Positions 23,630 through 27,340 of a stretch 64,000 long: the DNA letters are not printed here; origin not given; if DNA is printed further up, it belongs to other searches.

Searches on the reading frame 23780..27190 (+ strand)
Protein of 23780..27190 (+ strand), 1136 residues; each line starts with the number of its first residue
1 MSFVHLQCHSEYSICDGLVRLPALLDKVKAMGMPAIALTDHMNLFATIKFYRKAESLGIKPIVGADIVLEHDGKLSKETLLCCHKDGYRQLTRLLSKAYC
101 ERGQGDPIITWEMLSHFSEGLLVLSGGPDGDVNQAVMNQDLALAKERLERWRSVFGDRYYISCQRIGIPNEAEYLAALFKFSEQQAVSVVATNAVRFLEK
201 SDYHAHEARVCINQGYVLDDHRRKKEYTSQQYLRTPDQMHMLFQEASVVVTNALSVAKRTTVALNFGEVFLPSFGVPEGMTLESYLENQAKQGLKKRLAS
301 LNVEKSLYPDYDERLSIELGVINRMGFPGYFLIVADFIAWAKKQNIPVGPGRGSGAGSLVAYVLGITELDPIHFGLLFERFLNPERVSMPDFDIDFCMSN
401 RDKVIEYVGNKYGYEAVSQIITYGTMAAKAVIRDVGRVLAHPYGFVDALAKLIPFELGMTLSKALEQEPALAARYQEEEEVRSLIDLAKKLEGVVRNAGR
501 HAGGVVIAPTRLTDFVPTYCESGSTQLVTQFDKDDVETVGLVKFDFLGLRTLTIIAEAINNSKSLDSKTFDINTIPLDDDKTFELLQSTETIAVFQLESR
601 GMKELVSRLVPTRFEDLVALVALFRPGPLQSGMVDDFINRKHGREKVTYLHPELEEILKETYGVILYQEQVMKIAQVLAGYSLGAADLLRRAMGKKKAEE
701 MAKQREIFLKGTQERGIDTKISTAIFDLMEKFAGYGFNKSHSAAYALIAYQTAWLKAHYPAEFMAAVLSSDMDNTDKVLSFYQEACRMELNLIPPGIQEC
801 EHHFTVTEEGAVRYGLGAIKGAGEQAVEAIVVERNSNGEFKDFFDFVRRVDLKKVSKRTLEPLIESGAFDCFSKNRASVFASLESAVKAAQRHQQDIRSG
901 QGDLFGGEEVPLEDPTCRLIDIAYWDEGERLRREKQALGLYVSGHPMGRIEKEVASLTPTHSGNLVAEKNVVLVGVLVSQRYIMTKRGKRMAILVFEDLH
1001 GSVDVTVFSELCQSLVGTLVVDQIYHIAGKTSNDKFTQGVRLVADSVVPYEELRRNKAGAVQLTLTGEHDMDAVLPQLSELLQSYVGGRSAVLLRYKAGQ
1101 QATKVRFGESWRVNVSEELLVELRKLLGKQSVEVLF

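Call 55: search_protein_families(library=ncbifam, proteins=[window:23780-27190:+], max_evalue=1e-10)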
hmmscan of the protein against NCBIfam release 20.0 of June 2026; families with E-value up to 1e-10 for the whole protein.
window:23780-27190:+ (1136 aa): 13 families
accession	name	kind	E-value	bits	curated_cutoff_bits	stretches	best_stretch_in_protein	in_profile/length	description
NF004226.0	PRK05673.1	equivalog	0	1488.8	1002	1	1-1134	4-1145/1146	DNA polymerase III subunit alpha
TIGR00594.1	polc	superfamily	0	1280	434.35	1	3-1008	1-1022/1022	DNA polymerase III subunit alpha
NF005298.0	PRK06826.1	equivalog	0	1194.4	1260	1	1-1134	3-1150/1151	DNA polymerase III subunit alpha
NF005617.0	PRK07374.1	equivalog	1.6e-296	986.8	1653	1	1-1124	1-1156/1170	DNA polymerase III subunit alpha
NF005377.0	PRK06920.1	equivalog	3.8e-278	925.7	1806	1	1-1133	1-1105/1108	DNA polymerase III subunit alpha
NF005582.0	PRK07279.1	equivalog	4e-204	680.6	1279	1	3-1126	2-1026/1033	DNA polymerase III subunit alpha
NF007079.0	PRK09532.1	equivalog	1e-202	675.8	1525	1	1-738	1-777/876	DNA polymerase III subunit alpha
NF004225.0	PRK05672.1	subfamily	2.7e-200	668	939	1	2-1050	5-1032/1047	error-prone DNA polymerase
NF005516.0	PRK07135.1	equivalog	7.3e-198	659.9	1084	2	247-1028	193-956/974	DNA polymerase III DnaE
NF004550.0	PRK05898.1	equivalog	4.7e-179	597.7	1182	1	179-891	127-828/971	DNA polymerase III subunit alpha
NF005616.0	PRK07373.1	equivalog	4.7e-74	249.5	646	1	733-1125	34-435/449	DNA polymerase III subunit alpha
NF001688.0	PRK00448.1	equivalog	2.8e-50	171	873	1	76-372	615-913/1445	PolC-type DNA polymerase III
TIGR01405.1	polC_Gram_pos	equivalog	4.9e-43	147.1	1043.45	1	77-372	382-678/1211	DNA polymerase III subunit alpha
